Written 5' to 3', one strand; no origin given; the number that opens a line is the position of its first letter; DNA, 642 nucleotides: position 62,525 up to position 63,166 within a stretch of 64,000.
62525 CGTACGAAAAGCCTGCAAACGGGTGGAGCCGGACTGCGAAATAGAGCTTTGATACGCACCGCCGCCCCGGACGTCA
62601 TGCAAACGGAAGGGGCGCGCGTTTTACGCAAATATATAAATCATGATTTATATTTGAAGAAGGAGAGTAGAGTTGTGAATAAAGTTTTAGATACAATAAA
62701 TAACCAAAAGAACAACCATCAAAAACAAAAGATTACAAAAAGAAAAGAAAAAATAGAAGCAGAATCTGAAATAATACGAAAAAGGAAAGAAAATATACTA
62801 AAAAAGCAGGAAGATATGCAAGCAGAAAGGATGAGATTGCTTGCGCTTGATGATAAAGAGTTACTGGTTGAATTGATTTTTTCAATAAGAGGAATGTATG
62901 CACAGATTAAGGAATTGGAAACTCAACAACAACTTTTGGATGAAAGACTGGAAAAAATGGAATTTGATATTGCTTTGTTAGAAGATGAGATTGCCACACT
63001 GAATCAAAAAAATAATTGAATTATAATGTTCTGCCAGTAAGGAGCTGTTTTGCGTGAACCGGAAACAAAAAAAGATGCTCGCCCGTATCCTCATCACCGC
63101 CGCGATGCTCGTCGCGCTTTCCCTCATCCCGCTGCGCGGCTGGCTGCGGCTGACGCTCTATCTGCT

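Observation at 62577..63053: Compositionally foreign ~420 bp cassette with an orphan coiled-coil ORF wedged between an HMA domain gene and a CadA-type ATPase core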

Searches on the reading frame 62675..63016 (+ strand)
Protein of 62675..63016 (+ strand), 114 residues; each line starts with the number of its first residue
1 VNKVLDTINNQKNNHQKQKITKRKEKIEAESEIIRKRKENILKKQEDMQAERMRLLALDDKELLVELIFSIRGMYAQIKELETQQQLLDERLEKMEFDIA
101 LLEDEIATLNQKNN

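Call 6: search_protein_families(library=phrogs, proteins=[window:62675-63016:+], max_evalue=10)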
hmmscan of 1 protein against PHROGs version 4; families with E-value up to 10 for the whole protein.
window:62675-63016:+ (114 aa): 8 families
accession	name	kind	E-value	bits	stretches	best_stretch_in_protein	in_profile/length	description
phrog_1193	-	other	0.11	13.5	1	79-113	2-36/76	hemolysin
phrog_24731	-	unknown function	0.12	13.5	1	31-112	23-99/140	-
phrog_17611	-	unknown function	0.18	12.3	1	59-107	160-211/309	-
phrog_3373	-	unknown function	1.1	9.9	1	5-67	186-248/294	-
phrog_5553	-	unknown function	1.7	9.9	1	62-111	7-56/114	-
phrog_17481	-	tail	1.7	9.6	1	12-106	56-148/185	minor tail protein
phrog_1775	-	head and packaging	2.1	6.6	1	8-113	466-563/1609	minor head protein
phrog_5481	-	tail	6.7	6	1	46-113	980-1041/1043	tail fiber protein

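Call 9: search_protein_families(library=pfam, proteins=[window:62675-63016:+], max_evalue=1)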
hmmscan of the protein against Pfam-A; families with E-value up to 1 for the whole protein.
window:62675-63016:+ (114 aa): 3 families
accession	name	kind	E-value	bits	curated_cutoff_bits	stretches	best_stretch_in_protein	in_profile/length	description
PF21037.2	CCDC138_cc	-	0.051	14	27.1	0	10-52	15-59/59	Coiled-coil-domain-containing protein 138, coiled-coil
PF04102.17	SlyX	-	0.06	14.4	30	1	88-111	1-24/67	SlyX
PF24319.2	DUF7491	-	0.26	12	30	0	75-111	13-49/90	Coiled-coil region of unknown function (DUF7491)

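Call 10: search_protein_families(library=ncbifam, proteins=[window:62675-63016:+], max_evalue=1)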
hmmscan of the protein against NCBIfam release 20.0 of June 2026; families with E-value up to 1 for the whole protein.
window:62675-63016:+ (114 aa): 3 families
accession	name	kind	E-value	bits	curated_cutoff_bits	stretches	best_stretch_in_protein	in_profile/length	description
NF011094.0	PRK14521.1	equivalog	0.0095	15.8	209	1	6-52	112-158/186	30S ribosomal protein S16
NF045650.1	CD1247_Nterm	equivalog_domain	0.017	15.8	30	1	59-106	22-69/70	CD1247 N-terminal domain-containing protein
NF052320.1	Cbp1_fam_LP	subfamily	0.83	9.1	90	1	9-113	71-167/286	Cbp1 family collagen-binding glycoprotein adhesin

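Call 14: find_homologous_proteins(query=window:62675-63016:+, max_evalue=0.01)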
Query window:62675-63016:+ (114 aa): 1 proteins with E <= 0.01 among 49 candidates.
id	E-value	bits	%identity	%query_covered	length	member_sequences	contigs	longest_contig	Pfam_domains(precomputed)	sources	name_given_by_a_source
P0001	1.6e-8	53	74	37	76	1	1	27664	-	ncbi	-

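Call 16: find_encoding_contigs(protein=P0001, flank=10000)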
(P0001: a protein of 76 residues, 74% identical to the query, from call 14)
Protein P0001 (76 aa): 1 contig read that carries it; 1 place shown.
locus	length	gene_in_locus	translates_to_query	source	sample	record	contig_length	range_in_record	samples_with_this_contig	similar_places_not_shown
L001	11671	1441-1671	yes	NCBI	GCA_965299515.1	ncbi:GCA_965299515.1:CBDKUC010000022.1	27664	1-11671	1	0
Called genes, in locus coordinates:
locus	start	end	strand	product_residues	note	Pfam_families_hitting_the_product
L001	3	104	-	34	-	?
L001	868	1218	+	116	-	PF01022:HTH_5, PF12802:MarR_2 (weak), PF12840:HTH_20 (weak)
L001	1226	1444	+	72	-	PF00403:HMA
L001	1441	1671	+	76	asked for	-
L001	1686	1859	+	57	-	-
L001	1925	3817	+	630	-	PF00122:E1-E2_ATPase, PF00702:Hydrolase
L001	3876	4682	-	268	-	PF02557:VanY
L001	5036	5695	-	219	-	PF00132:Hexapep (faint), PF25084:LbH_EIF2B, PF25087:GMPPB_C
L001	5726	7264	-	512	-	-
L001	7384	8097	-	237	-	-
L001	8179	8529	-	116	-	-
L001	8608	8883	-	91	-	PF01541:GIY-YIG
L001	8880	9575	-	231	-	PF09365:DUF2461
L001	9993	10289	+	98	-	PF01250:Ribosomal_S6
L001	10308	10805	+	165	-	PF00436:SSB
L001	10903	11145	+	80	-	PF01084:Ribosomal_S18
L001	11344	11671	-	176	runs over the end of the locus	PF04290:DctQ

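Call 17: find_encoding_contigs(protein=window:62675-63016:+, flank=10000)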
Protein window:62675-63016:+ (114 aa): no gene with exactly this product is on record in the collection.

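Call 21: find_related_loci(query=window:62675-63016:+, collection=viral_contigs, flank=5000)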
Query window:62675-63016:+ (114 aa) in viral_contigs; peptide patterns used: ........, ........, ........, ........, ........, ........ (x = any residue, [..] = any of these).
22 stretches matched a pattern, but none encodes a relative of the query by tblastn (E <= 1e-3).

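Call 24: search_protein_representatives(protein=window:62675-63016:+)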
Query: 114 residues. Proteins with E-value up to 0.001 (for the whole library): 61; up to 1e-10: 7; up to 1e-30: 0. The best 61 are listed.
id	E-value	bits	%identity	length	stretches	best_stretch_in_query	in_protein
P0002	5.2e-21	91.1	91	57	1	48-102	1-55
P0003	4.0e-16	75.5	38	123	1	2-114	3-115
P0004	1.4e-12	64.2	38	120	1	3-112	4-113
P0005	3.5e-12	62.8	36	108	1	8-114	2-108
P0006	5.2e-11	59.1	30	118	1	3-112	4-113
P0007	7.3e-11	58.6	35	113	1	2-109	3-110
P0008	8.6e-11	58.4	36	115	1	4-110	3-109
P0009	1.5e-10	57.7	41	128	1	11-112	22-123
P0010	3.5e-10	56.4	33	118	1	6-111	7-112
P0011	4.4e-10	56.1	35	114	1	3-111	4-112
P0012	6.5e-10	55.6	37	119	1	2-106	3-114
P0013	8.1e-10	55.3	40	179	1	2-97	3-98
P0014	1.6e-09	54.3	34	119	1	2-111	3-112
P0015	3.6e-09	53.2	36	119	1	3-109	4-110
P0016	4.1e-09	53.0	35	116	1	16-110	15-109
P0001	5.2e-09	52.7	76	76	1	1-41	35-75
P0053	2.2e-04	37.9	33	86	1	2-74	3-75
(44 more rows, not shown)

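Call 27: search_protein_families(library=pfam, alignment_id=A2, max_evalue=0.01)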
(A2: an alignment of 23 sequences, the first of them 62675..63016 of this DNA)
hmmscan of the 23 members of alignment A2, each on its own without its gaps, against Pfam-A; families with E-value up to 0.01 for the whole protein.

A. member 1, window:62675-63016:+ (114 aa): 0 families

B. families by the number of members that match (of 23 scanned): 19 families
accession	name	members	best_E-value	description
PF05377.16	FlaC_arch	2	0.0026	Flagella accessory protein C (FlaC)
PF24319.2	DUF7491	2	0.0041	Coiled-coil region of unknown function (DUF7491)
PF02283.22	CobU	1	0.00018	Cobinamide kinase / cobinamide phosphate guanyltransferase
PF18082.7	NAT_N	1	0.00025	N-acyltransferase N-terminal domain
PF06825.17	HSBP1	1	0.00072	Heat shock factor binding protein 1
PF20492.3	ERM_helical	1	0.0016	Ezrin/radixin/moesin, alpha-helical domain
PF25541.1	TBCA_PH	1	0.0016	PH domain-containing proteins, TBCA domain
PF10779.14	XhlA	1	0.0021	Haemolysin XhlA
PF25450.1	Rab11-FIP3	1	0.0022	Rab11-FIP3-like domain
PF25398.1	CUX1_N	1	0.0024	CUX1-like, N-terminal tRNA-binding arm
PF13747.11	DUF4164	1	0.0039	Domain of unknown function (DUF4164)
PF15549.11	PGC7_Stella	1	0.0059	PGC7/Stella/Dppa3 domain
PF02996.22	Prefoldin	1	0.0061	Prefoldin subunit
PF16888.10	YwqH-like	1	0.0063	YwqH-like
PF17675.6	APG6_N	1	0.0075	Apg6 coiled-coil region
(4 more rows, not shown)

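Call 28: search_protein_families(library=ncbifam, alignment_id=A2, max_evalue=0.01)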
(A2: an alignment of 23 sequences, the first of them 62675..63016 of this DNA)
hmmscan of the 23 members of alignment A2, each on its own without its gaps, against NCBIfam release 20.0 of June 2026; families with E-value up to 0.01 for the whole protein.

A. member 1, window:62675-63016:+ (114 aa): 1 family
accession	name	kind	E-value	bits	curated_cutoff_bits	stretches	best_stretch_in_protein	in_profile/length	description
NF011094.0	PRK14521.1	equivalog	0.0095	15.8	209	1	6-52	112-158/186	30S ribosomal protein S16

B. families by the number of members that match (of 23 scanned): 25 families
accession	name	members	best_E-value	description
NF045487.1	ASRP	8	0.00036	archaea-specific SMC-related protein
TIGR04211.1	SH3_and_anchor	4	0.00033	TIGR04211 family SH3 domain-containing protein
NF045650.1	CD1247_Nterm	3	0.00026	CD1247 N-terminal domain-containing protein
TIGR02168.1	SMC_prok_B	3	0.0016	chromosome segregation protein SMC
NF038350.1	taxis_HmpF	2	0.00073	pilus motility taxis protein HmpF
NF047408.1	SA0632_fam_LP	2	0.0012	SA0632 family lipoprotein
NF041034.1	Rad50_Sulf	2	0.0024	DNA double-strand break repair ATPase Rad50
TIGR02169.1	SMC_prok_A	2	0.0033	chromosome segregation protein SMC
NF045622.1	Npun_F5560_fam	2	0.0042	Npun_F5560 family protein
NF038218.1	IcmG_DotF_IVB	1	0.00095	type IVB secretion system protein IcmG/DotF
NF009643.0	PRK13169.1-4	1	0.0025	DNA replication initiation control protein YabA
TIGR03794.1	NHLM_micro_HlyD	1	0.0026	NHLP bacteriocin system secretion protein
NF003034.1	PRK03918.1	1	0.0038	DNA double-strand break repair ATPase Rad50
NF011396.0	PRK14821.1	1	0.0038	XTP/dITP diphosphatase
NF033930.1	pneumo_PspA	1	0.0041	pneumococcal surface protein A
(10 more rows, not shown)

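Call 29: find_homologous_proteins(query=A2, max_evalue=0.00001)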
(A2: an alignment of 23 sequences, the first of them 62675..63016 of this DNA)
Query A2 (23 sequences) (114 aa, profile of the alignment): 60 proteins with E <= 0.00001 among 8000 candidates.
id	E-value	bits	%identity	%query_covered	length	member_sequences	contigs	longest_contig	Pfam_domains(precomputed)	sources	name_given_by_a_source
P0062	3.2e-36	142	37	96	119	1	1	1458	-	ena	-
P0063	4.5e-36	141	31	100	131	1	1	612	-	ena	-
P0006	7.6e-36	140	30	100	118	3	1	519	-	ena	-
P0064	4.7e-35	138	36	98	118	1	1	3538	-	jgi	jgi:cell division protein FtsL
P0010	6.8e-35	137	32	100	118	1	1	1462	-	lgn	-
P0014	1.2e-34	136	33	98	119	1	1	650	-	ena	-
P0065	2.8e-33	132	37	86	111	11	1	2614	-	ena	-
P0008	6.2e-32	128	34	97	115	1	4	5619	-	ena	-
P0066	4.5e-31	125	39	88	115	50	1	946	-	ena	-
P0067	5.2e-31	125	35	98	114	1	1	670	-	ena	-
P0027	6.4e-31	124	32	52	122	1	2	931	-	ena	-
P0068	5.8e-30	121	46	59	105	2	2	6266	-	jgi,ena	-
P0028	1.2e-29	120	44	50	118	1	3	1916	-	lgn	-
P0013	1.6e-29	120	39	84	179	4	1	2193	-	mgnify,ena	mgnify:CR=1 FL=1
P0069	2.2e-29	119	35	84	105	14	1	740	-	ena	-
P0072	7.2e-29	118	33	98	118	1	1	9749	-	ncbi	-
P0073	1.7e-28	117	40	81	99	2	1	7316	-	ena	-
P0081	4.1e-26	109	35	80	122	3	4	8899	-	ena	-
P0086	8.7e-25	105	35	93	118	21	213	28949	-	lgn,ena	-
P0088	2.9e-24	103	41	67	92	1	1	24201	-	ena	-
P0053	1.5e-20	91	33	64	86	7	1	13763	-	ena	-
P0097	6.3e-20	89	32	68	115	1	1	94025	-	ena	-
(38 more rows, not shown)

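Call 31: find_encoding_contigs(protein=P0086, flank=6000, max_places=6)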
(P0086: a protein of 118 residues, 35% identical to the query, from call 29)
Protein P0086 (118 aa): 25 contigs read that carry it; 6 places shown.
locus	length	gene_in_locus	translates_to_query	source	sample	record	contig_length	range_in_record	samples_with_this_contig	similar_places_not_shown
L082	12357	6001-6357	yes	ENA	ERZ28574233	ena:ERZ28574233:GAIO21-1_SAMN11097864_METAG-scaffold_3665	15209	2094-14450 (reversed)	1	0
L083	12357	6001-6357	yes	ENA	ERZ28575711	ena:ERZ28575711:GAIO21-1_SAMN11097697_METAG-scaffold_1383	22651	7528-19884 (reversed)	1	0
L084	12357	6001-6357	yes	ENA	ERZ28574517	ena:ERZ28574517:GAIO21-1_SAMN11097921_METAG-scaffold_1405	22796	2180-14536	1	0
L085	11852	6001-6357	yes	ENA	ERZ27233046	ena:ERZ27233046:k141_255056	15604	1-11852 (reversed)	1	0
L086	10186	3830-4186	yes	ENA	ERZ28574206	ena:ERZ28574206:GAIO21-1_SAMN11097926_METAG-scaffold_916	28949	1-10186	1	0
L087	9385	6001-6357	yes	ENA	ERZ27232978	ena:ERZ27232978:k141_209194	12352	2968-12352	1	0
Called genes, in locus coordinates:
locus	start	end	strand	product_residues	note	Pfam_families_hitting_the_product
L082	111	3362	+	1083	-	PF20610:TED_2, PF26764:TEDa_beta, PF17210:SdrD_B (faint), PF17802:SpaA, PF18202:TQ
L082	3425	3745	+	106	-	-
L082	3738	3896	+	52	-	-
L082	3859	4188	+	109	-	-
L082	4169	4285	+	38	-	-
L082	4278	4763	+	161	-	PF04002:RadC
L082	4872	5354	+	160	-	PF12728:HTH_17 (weak)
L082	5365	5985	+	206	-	-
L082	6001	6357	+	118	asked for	-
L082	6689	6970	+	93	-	PF02229:PC4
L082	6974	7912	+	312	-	PF13154:DUF3991, PF13155:Toprim_2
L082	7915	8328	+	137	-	PF12957:DUF3846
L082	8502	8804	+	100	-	-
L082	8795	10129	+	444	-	PF03432:Relaxase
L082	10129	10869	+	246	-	PF12687:DUF3801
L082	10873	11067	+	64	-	-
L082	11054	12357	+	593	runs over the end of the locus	PF02534:T4SS-DNA_transf, PF10412:TrwB_AAD_bind, PF12696:TraG-D_C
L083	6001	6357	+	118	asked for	-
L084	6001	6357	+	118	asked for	-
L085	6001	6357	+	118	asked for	-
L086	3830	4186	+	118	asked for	-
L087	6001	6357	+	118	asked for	-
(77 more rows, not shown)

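Call 32: find_encoding_contigs(protein=P0097, flank=6000, max_places=3)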
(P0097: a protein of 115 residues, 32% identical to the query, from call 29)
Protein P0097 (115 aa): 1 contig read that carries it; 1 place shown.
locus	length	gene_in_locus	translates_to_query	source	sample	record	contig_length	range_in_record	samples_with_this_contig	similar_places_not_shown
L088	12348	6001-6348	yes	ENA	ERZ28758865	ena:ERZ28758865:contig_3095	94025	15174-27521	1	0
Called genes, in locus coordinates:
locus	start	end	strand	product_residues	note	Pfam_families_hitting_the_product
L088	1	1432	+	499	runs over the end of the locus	PF12161:HsdM_N, PF02384:N6_Mtase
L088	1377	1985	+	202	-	PF01420:Methylase_S (weak)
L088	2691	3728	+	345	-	PF24034:DUF7343 (faint), PF13412:HTH_24 (weak)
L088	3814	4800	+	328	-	PF02899:Phage_int_SAM_1 (weak), PF13495:Phage_int_SAM_4, PF00589:Phage_integrase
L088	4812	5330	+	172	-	PF01420:Methylase_S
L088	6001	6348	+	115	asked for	-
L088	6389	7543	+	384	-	PF03235:GmrSD_N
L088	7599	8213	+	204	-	-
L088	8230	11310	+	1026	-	PF04313:HSDR_N, PF04851:ResIII, PF18766:SWI2_SNF2, PF22679:T1R_D3-like, PF11867:T1RH-like_C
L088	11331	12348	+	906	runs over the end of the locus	PF09848:SLFN-g3_helicase (faint), PF13086:AAA_11, PF13245:AAA_19, PF13604:AAA_30, PF20720:nSTAND3 (faint), PF01443:Viral_helicase1 (faint), PF13087:AAA_12, PF10881:DUF2726, +1 more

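Call 33: find_encoding_contigs(protein=P0088, flank=6000, max_places=3)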
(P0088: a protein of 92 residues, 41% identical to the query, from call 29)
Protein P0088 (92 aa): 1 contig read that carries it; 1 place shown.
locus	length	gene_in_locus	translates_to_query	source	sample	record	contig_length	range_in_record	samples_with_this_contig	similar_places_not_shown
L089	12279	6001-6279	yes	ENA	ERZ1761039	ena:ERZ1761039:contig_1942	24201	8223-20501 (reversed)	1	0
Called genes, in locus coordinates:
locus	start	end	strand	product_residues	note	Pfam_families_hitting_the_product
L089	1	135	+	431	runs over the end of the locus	PF03432:Relaxase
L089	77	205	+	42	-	-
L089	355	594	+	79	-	PF13443:HTH_26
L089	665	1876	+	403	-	PF12161:HsdM_N, PF02384:N6_Mtase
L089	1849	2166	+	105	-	PF02384:N6_Mtase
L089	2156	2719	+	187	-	PF01420:Methylase_S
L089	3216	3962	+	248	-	PF02899:Phage_int_SAM_1 (weak), PF13495:Phage_int_SAM_4, PF00589:Phage_integrase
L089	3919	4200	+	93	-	PF00589:Phage_integrase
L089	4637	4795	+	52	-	-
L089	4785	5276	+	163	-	PF01420:Methylase_S (weak)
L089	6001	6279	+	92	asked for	-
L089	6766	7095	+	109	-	-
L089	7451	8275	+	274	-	PF04313:HSDR_N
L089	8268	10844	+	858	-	PF04851:ResIII, PF18766:SWI2_SNF2, PF22679:T1R_D3-like, PF11867:T1RH-like_C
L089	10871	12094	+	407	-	PF01936:NYN (weak)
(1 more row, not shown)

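Call 34: find_encoding_contigs(protein=P0072, flank=6000, max_places=3)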
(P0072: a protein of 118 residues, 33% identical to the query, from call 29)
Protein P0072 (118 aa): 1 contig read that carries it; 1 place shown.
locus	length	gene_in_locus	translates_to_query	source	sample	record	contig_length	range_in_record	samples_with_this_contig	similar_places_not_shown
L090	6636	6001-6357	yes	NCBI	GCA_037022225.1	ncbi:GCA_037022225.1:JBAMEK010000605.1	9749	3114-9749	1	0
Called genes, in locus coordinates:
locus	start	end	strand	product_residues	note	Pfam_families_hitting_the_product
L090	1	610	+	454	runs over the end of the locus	PF03432:Relaxase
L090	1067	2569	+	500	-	PF12161:HsdM_N, PF02384:N6_Mtase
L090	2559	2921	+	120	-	-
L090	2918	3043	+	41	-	-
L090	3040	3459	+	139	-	-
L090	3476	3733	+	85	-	-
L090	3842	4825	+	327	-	PF02899:Phage_int_SAM_1 (weak), PF13495:Phage_int_SAM_4, PF00589:Phage_integrase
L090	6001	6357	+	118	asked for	-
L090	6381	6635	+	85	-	PF03235:GmrSD_N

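Call 35: find_encoding_contigs(protein=P0053, flank=6000, max_places=3)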
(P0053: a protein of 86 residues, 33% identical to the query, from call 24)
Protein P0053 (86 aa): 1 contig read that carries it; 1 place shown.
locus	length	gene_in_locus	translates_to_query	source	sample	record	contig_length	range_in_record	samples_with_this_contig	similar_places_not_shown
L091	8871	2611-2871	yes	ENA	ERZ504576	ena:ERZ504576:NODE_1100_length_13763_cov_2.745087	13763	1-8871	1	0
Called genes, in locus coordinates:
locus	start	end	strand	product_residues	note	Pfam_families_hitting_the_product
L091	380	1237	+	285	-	PF02899:Phage_int_SAM_1 (weak), PF13495:Phage_int_SAM_4, PF00589:Phage_integrase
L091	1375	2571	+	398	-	PF01420:Methylase_S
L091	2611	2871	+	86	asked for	-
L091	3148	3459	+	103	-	PF03235:GmrSD_N (weak)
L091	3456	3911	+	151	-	PF03235:GmrSD_N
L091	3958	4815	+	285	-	-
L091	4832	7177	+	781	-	PF04313:HSDR_N, PF04851:ResIII, PF18766:SWI2_SNF2, PF22679:T1R_D3-like, PF11867:T1RH-like_C (weak)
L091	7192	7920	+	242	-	PF11867:T1RH-like_C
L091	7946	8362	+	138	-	-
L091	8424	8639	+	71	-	-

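Call 36: find_encoding_contigs(protein=P0081, flank=6000, max_places=4)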
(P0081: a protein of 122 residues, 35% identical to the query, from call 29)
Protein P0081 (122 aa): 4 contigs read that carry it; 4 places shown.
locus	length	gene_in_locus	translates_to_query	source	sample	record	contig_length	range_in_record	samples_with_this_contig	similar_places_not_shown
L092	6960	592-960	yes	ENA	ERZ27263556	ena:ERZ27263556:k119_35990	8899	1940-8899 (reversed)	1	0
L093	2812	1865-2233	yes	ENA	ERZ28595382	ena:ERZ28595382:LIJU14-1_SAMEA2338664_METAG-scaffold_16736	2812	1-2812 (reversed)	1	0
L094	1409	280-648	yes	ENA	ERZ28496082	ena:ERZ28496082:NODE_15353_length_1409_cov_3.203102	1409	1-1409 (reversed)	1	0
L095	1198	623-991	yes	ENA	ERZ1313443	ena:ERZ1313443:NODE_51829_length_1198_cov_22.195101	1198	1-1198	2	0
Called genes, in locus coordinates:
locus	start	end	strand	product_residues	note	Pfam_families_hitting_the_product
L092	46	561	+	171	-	PF14280:DUF4365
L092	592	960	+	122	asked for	-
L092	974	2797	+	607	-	PF03235:GmrSD_N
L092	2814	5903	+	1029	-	PF04313:HSDR_N, PF04851:ResIII, PF18766:SWI2_SNF2, PF22679:T1R_D3-like, PF11867:T1RH-like_C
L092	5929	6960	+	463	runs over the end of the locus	PF01936:NYN (weak)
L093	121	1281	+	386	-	PF01420:Methylase_S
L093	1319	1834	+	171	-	PF14280:DUF4365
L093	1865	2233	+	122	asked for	-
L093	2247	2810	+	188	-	?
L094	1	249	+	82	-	?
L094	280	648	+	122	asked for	-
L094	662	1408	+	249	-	?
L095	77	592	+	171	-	PF14280:DUF4365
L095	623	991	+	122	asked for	-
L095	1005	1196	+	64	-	?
